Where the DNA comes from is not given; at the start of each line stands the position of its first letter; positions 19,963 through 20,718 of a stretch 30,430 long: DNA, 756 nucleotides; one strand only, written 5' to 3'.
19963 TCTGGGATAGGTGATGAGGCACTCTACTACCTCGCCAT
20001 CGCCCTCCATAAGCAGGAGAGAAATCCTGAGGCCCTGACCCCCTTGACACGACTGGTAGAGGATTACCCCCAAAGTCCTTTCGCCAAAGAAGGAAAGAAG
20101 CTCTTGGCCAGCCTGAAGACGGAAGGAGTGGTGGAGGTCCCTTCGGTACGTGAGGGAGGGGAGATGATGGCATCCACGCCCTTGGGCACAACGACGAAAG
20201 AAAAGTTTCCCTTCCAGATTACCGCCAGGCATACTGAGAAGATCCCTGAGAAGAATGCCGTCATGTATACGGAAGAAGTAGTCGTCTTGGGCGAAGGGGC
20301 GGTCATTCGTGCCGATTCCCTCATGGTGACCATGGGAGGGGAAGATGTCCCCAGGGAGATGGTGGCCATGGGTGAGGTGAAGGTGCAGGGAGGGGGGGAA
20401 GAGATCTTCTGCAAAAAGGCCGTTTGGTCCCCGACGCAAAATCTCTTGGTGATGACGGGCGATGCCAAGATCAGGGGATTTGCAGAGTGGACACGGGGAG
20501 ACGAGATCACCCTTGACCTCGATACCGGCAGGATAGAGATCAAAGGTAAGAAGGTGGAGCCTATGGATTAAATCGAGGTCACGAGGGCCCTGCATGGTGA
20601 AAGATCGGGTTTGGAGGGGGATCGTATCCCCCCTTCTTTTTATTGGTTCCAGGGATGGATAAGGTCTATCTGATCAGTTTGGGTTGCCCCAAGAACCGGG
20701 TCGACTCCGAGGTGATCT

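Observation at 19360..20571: BamD fused to an LptA/OstA-like beta-jellyroll domain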

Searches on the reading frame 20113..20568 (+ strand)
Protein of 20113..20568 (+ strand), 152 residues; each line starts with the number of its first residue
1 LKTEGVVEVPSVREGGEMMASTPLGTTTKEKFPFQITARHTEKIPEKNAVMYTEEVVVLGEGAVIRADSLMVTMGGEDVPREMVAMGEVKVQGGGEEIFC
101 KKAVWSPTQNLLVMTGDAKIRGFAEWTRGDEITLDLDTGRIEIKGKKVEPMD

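Call 3: search_protein_families(library=pfam, proteins=[window:20113-20568:+], max_evalue=1)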
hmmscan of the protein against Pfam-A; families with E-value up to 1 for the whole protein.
window:20113-20568:+ (152 aa): 1 family
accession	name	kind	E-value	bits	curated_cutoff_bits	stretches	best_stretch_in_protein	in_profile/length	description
PF03968.19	LptD_N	-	7.2e-09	36.3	20.4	1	35-139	1-112/113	LptA/(LptD N-terminal domain) LPS transport protein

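Call 4: search_protein_families(library=ncbifam, proteins=[window:20113-20568:+], max_evalue=1)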
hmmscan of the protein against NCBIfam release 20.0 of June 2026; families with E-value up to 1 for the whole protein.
window:20113-20568:+ (152 aa): 2 families
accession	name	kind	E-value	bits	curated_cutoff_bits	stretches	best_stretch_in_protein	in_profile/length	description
TIGR03002.1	outer_YhbN_LptA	equivalog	1.2e-10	41.5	71.7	1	28-147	4-129/142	lipopolysaccharide transport periplasmic protein LptA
NF008143.0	PRK10894.1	equivalog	6.5e-05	22.3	234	1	27-144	29-153/184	lipopolysaccharide ABC transporter substrate-binding protein LptA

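Call 17: search_solved_structures(query=window:20185-20568:+, max_evalue=10, show_alignments=2)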
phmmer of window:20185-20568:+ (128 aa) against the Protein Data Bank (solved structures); distinct sequences matched with E-value up to 10: 29.
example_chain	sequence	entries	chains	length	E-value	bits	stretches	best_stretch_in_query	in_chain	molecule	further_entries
7zax_A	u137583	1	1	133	0.093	16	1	11-111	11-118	Lipopolysaccharide export system protein LptA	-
2r19_A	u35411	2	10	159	0.19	15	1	21-117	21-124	Protein yhbN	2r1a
8gaj_A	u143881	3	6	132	0.21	14.9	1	20-111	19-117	Lipopolysaccharide export system protein LptA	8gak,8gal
7qs6_A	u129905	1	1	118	0.31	14.4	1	20-109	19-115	Lipopolysaccharide export system protein LptA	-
6gd5_A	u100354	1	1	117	0.34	14.2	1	20-109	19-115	Lipopolysaccharide export system protein LptA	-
8bss_A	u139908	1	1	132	0.35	14.2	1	20-111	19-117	Lipopolysaccharide export system protein LptA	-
1b4m_A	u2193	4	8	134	0.38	14.1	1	79-115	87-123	CELLULAR RETINOL-BINDING PROTEIN II | CELLULAR RETINOL BINDING PROTEIN II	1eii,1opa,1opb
1lpj_A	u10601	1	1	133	0.42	13.9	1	75-112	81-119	Retinol-binding protein IV, cellular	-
6at8_A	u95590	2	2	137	0.44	13.9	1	75-112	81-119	Retinoid-binding protein 7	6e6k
7zed_A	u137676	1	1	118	0.53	13.6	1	20-109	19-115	Lipopolysaccharide export system protein LptA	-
7uct_A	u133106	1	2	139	0.57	13.5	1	80-115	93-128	Retinol-binding protein 2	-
7zqg_A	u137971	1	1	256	0.6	13.4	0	61-113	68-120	Pizza6-KSH-TSH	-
3fo8_D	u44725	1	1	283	0.64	13.3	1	32-106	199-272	Tail sheath protein Gp18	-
1crb_A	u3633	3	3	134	0.91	12.8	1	79-115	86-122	CELLULAR RETINOL BINDING PROTEIN | CELLULAR RETINOL-BINDING PROTEIN I, APO | CELLULAR RETINOL-BINDING PROTEIN I, HOLO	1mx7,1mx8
5ljb_A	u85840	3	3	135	0.92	12.8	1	79-114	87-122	Retinol-binding protein 1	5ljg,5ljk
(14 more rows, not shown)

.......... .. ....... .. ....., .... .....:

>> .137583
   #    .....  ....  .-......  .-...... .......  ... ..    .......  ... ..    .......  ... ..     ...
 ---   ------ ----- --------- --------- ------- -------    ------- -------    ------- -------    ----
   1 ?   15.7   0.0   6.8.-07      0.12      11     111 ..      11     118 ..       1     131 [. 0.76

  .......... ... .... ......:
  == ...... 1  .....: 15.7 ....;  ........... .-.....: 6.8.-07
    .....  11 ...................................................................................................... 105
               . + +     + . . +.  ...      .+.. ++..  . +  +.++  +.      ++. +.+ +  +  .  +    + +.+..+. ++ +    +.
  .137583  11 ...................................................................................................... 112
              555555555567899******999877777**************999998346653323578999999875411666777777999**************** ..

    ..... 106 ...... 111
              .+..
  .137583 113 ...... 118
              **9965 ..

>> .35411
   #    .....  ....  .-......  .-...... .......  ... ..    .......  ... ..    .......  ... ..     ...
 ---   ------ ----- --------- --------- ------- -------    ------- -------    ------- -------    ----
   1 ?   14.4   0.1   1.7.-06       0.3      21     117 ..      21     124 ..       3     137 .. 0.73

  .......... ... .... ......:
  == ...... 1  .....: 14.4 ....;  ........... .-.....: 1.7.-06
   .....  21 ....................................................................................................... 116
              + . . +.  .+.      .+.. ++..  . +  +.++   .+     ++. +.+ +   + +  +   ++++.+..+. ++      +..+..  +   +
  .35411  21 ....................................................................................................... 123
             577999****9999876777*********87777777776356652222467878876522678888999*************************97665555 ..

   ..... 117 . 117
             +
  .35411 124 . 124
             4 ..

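Call 33: search_protein_representatives(alignment_id=A2)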
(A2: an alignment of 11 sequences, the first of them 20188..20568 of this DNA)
Query: 11 sequences, 122 profile positions. Proteins with E-value up to 0.001 (for the whole library): 4521; up to 1e-10: 396; up to 1e-30: 7. The best 150 are listed.
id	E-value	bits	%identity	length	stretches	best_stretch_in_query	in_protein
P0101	1.2e-51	189.8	-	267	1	3-121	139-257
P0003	1.1e-48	180.3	-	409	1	1-122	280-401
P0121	1.6e-47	176.5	-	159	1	1-122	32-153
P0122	1.2e-43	164.0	-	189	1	2-120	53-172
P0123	1.2e-43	164.0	-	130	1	2-120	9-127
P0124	6.3e-43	161.6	-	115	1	16-122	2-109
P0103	6.9e-41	155.1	-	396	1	4-121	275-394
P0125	4.1e-30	120.3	-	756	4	5-106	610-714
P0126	1.3e-29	118.6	-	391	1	4-121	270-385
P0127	1.2e-28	115.5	-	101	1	28-119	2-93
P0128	2.7e-26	108.0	-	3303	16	17-75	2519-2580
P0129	9.7e-26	106.1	-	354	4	7-105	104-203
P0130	1.3e-25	105.8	-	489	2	3-118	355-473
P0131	4.6e-24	100.7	-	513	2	5-117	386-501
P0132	2.3e-23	98.5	-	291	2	4-119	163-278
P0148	7.9e-20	87.1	-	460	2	6-120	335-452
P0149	1.7e-19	86.0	-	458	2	18-117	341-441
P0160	3.2e-18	81.9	-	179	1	3-116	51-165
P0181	1.5e-16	76.5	-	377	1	3-116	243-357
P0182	1.6e-16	76.4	-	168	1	4-118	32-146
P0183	1.7e-16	76.3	-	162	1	3-117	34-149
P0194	1.4e-15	73.4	-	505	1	3-116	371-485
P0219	9.0e-15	70.7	-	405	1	2-118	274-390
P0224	1.0e-14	70.6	-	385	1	3-119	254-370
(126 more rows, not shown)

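Call 35: search_protein_families(library=pfam, proteins=[P0130, P0131, P0148, P0149, P0219, P0224, P0181, P0125, P0129, P0160], max_evalue=0.0001)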
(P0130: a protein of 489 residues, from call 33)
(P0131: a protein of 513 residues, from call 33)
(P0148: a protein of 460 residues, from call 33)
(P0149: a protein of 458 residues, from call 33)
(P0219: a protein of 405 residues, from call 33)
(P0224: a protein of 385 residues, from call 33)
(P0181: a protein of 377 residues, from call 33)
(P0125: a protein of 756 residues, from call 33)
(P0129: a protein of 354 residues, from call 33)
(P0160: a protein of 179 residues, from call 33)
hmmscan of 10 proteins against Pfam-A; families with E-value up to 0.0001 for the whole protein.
P0130 (489 aa): 1 family
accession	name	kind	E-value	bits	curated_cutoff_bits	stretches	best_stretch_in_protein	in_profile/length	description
PF03968.19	LptD_N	-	1.1e-34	119.5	20.4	2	359-465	2-112/113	LptA/(LptD N-terminal domain) LPS transport protein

P0131 (513 aa): 2 families
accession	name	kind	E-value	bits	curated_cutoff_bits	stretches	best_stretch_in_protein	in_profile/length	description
PF03968.19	LptD_N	-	2.9e-29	102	20.4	2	238-344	2-112/113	LptA/(LptD N-terminal domain) LPS transport protein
PF13100.11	OstA_2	-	1.2e-06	28.6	21.2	0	432-495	17-80/158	OstA-like protein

P0148 (460 aa): 2 families
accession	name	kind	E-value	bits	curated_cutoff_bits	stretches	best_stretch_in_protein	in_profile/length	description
PF03968.19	LptD_N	-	4.3e-26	91.8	20.4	2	335-441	1-111/113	LptA/(LptD N-terminal domain) LPS transport protein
PF06835.18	LptC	-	3.1e-06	27.4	21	0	56-138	82-163/175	Lipopolysaccharide-assembly, LptC-related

P0149 (458 aa): 1 family
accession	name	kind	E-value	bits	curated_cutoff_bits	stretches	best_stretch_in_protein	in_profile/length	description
PF03968.19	LptD_N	-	7.3e-28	97.5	20.4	2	344-434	16-112/113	LptA/(LptD N-terminal domain) LPS transport protein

P0219 (405 aa): 1 family
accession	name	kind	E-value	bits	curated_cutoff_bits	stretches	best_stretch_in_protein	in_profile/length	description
PF03968.19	LptD_N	-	5.1e-20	72.2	20.4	1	278-382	1-112/113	LptA/(LptD N-terminal domain) LPS transport protein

P0224 (385 aa): 1 family
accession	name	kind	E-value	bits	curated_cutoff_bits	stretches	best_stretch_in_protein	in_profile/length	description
PF03968.19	LptD_N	-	1.4e-18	67.6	20.4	1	257-361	1-112/113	LptA/(LptD N-terminal domain) LPS transport protein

P0181 (377 aa): 1 family
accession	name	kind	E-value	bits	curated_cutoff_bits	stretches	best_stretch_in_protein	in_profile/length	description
PF03968.19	LptD_N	-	7.8e-19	68.4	20.4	1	247-351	2-112/113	LptA/(LptD N-terminal domain) LPS transport protein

P0125 (756 aa): 2 families
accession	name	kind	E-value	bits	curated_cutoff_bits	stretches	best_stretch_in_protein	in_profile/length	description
PF03968.19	LptD_N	-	5.1e-52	175.3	20.4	4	471-577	2-112/113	LptA/(LptD N-terminal domain) LPS transport protein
PF06835.18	LptC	-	3.4e-07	30.5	21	0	79-153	102-173/175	Lipopolysaccharide-assembly, LptC-related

P0129 (354 aa): 2 families
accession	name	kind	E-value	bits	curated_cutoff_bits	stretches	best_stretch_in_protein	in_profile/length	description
PF03968.19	LptD_N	-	1.4e-38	132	20.4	4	230-332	2-110/113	LptA/(LptD N-terminal domain) LPS transport protein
PF06835.18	LptC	-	4.5e-10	39.9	21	0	164-266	51-157/175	Lipopolysaccharide-assembly, LptC-related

P0160 (179 aa): 1 family
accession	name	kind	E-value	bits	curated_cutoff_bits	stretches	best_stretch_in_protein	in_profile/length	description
PF03968.19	LptD_N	-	5.5e-22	78.6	20.4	1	54-159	1-112/113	LptA/(LptD N-terminal domain) LPS transport protein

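Call 38: find_encoding_contigs(protein=P0194, flank=10000, max_places=2)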
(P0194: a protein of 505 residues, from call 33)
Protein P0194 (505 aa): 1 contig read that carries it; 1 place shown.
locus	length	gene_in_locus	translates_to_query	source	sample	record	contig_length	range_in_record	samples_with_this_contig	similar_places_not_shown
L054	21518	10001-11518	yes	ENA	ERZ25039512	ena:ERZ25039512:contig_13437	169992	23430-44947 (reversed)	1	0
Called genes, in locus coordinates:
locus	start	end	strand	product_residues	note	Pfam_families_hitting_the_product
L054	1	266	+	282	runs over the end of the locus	-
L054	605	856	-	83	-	-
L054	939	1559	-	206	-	-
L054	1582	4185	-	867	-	PF05567:T4P_PilY1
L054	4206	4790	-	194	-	PF14341:PilX_N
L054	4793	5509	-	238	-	PF07963:N_methyl (weak), PF16074:PilW (weak)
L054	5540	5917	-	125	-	PF07963:N_methyl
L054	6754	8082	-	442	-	PF01595:CNNM, PF00571:CBS, PF03471:CorC_HlyC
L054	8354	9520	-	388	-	PF00155:Aminotran_1_2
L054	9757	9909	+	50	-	-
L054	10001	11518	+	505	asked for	PF00515:TPR_1 (faint), PF07719:TPR_2 (faint), PF13174:TPR_6 (faint), PF13432:TPR_16 (faint), PF13512:TPR_18 (faint), PF13525:YfiO, PF03968:LptD_N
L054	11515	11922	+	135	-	PF13474:SnoaL_3 (weak), PF14534:DUF4440 (weak)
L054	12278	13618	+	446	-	PF02881:SRP54_N, PF00448:SRP54, PF01656:CbiA (weak), PF02978:SRP_SPB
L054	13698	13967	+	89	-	PF00886:Ribosomal_S16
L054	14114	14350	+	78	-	PF13083:KH_KhpA-B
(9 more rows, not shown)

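Call 41: find_encoding_contigs(protein=P0125, flank=8000, max_places=2)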
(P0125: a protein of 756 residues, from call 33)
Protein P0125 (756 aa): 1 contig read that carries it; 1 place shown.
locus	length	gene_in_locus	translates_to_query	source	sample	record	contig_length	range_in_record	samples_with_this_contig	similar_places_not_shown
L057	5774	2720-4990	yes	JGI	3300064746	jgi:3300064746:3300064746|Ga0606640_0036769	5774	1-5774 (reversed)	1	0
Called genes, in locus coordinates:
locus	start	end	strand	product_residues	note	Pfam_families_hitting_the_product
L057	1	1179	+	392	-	?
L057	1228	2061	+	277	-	PF00793:DAHP_synth_1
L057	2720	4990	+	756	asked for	PF06835:LptC (faint), PF03968:LptD_N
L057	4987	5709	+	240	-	PF00005:ABC_tran, PF13304:AAA_21 (faint)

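Call 42: find_encoding_contigs(protein=P0129, flank=8000, max_places=2)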
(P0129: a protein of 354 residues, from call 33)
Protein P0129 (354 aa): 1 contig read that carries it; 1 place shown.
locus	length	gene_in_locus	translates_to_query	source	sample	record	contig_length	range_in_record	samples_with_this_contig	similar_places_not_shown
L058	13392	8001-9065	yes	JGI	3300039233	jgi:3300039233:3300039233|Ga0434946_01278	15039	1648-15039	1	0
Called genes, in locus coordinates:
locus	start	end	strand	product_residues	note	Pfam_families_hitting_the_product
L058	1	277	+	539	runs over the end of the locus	PF00890:FAD_binding_2, PF01266:DAO (weak), PF02910:Succ_DH_flav_C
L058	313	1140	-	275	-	PF02424:ApbE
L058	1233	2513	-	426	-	PF12094:DUF3570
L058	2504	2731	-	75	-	PF14086:DUF4266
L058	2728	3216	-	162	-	PF00578:AhpC-TSA, PF08534:Redoxin, PF00085:Thioredoxin, PF13905:Thioredoxin_8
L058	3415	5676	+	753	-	PF13491:FtsK_4TM, PF17854:FtsK_alpha, PF01580:FtsK_SpoIIIE, PF09397:FtsK_gamma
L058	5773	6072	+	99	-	-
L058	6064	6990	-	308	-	PF02558:ApbA, PF03807:F420_oxidored (weak), PF08546:ApbA_C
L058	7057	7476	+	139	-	PF02367:TsaE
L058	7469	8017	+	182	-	PF06835:LptC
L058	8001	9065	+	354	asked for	PF06835:LptC (faint), PF03968:LptD_N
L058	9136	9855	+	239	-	PF00005:ABC_tran, PF13304:AAA_21 (faint)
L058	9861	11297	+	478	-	PF00309:Sigma54_AID, PF04963:Sigma54_CBD, PF04552:Sigma54_DBD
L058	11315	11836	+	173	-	PF02482:Ribosomal_S30AE, PF16321:Ribosom_S30AE_C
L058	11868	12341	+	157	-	PF00359:PTS_EIIA_2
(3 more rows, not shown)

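Call 52: predict_structure(alignment_id=A2)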
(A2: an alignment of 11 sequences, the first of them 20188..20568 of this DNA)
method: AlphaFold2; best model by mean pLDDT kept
length: 127 residues; sequences in the alignment: 11
mean_pLDDT: 92.4   pTM: 0.85
mean pLDDT of the five models: 92.4, 91.7, 91.5, 91.1, 91.0
residues with pLDDT >= 90: 105; 70-90: 16; 50-70: 2; < 50: 4
segments of 3 or more residues with pLDDT < 50: 1-4
pLDDT, mean of each block of 10 residues (from residue 1): 65 97 96 96 96 89 97 98 92 94 97 96 90
secondary structure, 60 per line:
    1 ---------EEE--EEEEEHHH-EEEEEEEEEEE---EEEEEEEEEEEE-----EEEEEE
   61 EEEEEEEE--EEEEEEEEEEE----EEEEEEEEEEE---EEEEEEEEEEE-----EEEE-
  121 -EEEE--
elements in order: E10-12 E15-19 E24-34 E38-49 E55-68 E71-81 E86-96 E100-110 E116-119 E122-125

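Call 54: fold_search(model_id=the predicted structure, library=pdb)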
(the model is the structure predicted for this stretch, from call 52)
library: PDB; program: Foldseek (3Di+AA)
matches with E <= 10: 669; with E <= 0.001: 33
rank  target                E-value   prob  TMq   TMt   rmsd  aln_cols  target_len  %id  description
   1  2r1a_E                1.2e-07  1.00  0.69  0.67   4.6       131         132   21  Crystal structure of the periplasmic lipopolysaccharide transport protein LptA (YhbN), trigonal form (released 2008-04-29)
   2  2r1a_C                1.6e-07  1.00  0.72  0.69   5.4       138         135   19  Crystal structure of the periplasmic lipopolysaccharide transport protein LptA (YhbN), trigonal form (released 2008-04-29)
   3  2r19_A                2.0e-07  1.00  0.64  0.61   5.0       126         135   20  Crystal structure of the periplasmic lipopolysaccharide transport protein LptA (YhbN), orthorhombic form (released 2008-04-29)
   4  4uu4                  2.2e-07  1.00  0.71  0.64   3.9       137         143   12  Crystal structure of LptH, the LptA homologous periplasmic component of the conserved lipopolysaccharide transport devic (released 2015-03-25)
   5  2r1a_H                2.2e-07  1.00  0.65  0.63   4.5       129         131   21  Crystal structure of the periplasmic lipopolysaccharide transport protein LptA (YhbN), trigonal form (released 2008-04-29)
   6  2r19_B                4.7e-07  1.00  0.70  0.64   5.1       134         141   22  Crystal structure of the periplasmic lipopolysaccharide transport protein LptA (YhbN), orthorhombic form (released 2008-04-29)
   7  2r1a_A                6.1e-07  1.00  0.69  0.67   5.4       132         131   22  Crystal structure of the periplasmic lipopolysaccharide transport protein LptA (YhbN), trigonal form (released 2008-04-29)
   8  2r1a_D                1.2e-06  1.00  0.67  0.64   5.5       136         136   20  Crystal structure of the periplasmic lipopolysaccharide transport protein LptA (YhbN), trigonal form (released 2008-04-29)
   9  2r1a_B                1.7e-06  1.00  0.65  0.62   4.5       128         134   22  Crystal structure of the periplasmic lipopolysaccharide transport protein LptA (YhbN), trigonal form (released 2008-04-29)
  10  2r1a_G                2.4e-06  1.00  0.71  0.67   5.5       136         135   21  Crystal structure of the periplasmic lipopolysaccharide transport protein LptA (YhbN), trigonal form (released 2008-04-29)
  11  2r1a_F                2.8e-06  1.00  0.63  0.61   4.5       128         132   21  Crystal structure of the periplasmic lipopolysaccharide transport protein LptA (YhbN), trigonal form (released 2008-04-29)
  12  8onu_MODEL_1_A        5.3e-06  1.00  0.71  0.68   5.5       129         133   17  Solution structure of thanatin analogue 7 in complex with LptAm(Ab)1.0 (released 2023-06-14)
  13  4q35_A                7.7e-06  1.00  0.63  0.12   4.1       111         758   14  Structure of a membrane protein (released 2014-06-25)
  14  9kn3_A                7.7e-06  1.00  0.64  0.13   5.4       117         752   15  Cryo-EM structure of LptDEM complex from Escherichia coli (released 2025-07-23)
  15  9a39_MODEL_1_A        8.2e-06  1.00  0.54  0.12   5.8       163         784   13  Model of E. coli LptD by in-cell photo-crosslinking MS and deep learning (released 2023-02-24)
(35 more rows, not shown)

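Call 64: search_protein_families(library=ncbifam, proteins=[P0129, P0160, P0182, P0183, P0125], max_evalue=0.00001)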
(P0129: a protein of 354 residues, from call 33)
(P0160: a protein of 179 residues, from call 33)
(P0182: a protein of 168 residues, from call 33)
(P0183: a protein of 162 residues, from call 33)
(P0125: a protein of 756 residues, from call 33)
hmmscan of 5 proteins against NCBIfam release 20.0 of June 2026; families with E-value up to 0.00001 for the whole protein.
P0129 (354 aa): 2 families
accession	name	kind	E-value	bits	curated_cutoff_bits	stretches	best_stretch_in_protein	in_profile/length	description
TIGR03002.1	outer_YhbN_LptA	equivalog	1.5e-31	109.2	71.7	2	230-352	12-141/142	lipopolysaccharide transport periplasmic protein LptA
TIGR04409.1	LptC_YrbK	equivalog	2.1e-10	40.4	38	0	164-265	56-162/180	LPS export ABC transporter periplasmic protein LptC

P0160 (179 aa): 3 families
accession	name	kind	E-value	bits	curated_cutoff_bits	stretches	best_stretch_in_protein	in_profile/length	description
TIGR03002.1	outer_YhbN_LptA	equivalog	1.1e-25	90.2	71.7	1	49-176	6-141/142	lipopolysaccharide transport periplasmic protein LptA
NF008143.0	PRK10894.1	equivalog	4.2e-08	32.7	234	1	49-178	32-168/184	lipopolysaccharide ABC transporter substrate-binding protein LptA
NF002997.0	PRK03761.1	equivalog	1.1e-06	27.2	683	1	25-126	23-126/783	LPS assembly protein LptD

P0182 (168 aa): 1 family
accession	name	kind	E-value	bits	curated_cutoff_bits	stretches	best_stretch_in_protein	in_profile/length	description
TIGR03002.1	outer_YhbN_LptA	equivalog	2.8e-22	79.1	71.7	1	26-146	3-129/142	lipopolysaccharide transport periplasmic protein LptA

P0183 (162 aa): 3 families
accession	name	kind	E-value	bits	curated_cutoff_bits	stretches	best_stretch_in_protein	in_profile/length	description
TIGR03002.1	outer_YhbN_LptA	equivalog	2e-26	92.5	71.7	1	31-149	5-128/142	lipopolysaccharide transport periplasmic protein LptA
NF008143.0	PRK10894.1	equivalog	9e-13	47.9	234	1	31-144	31-150/184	lipopolysaccharide ABC transporter substrate-binding protein LptA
TIGR04409.1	LptC_YrbK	equivalog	2.1e-06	27.4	38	1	33-120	87-175/180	LPS export ABC transporter periplasmic protein LptC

P0125 (756 aa): 3 families
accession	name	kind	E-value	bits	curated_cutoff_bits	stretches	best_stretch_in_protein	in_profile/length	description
TIGR03002.1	outer_YhbN_LptA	equivalog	9e-47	158.5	71.7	4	467-585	8-129/142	lipopolysaccharide transport periplasmic protein LptA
TIGR04409.1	LptC_YrbK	equivalog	2.4e-10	40.2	38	0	245-291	86-135/180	LPS export ABC transporter periplasmic protein LptC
NF008143.0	PRK10894.1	equivalog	3.2e-08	33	234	0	468-572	35-143/184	lipopolysaccharide ABC transporter substrate-binding protein LptA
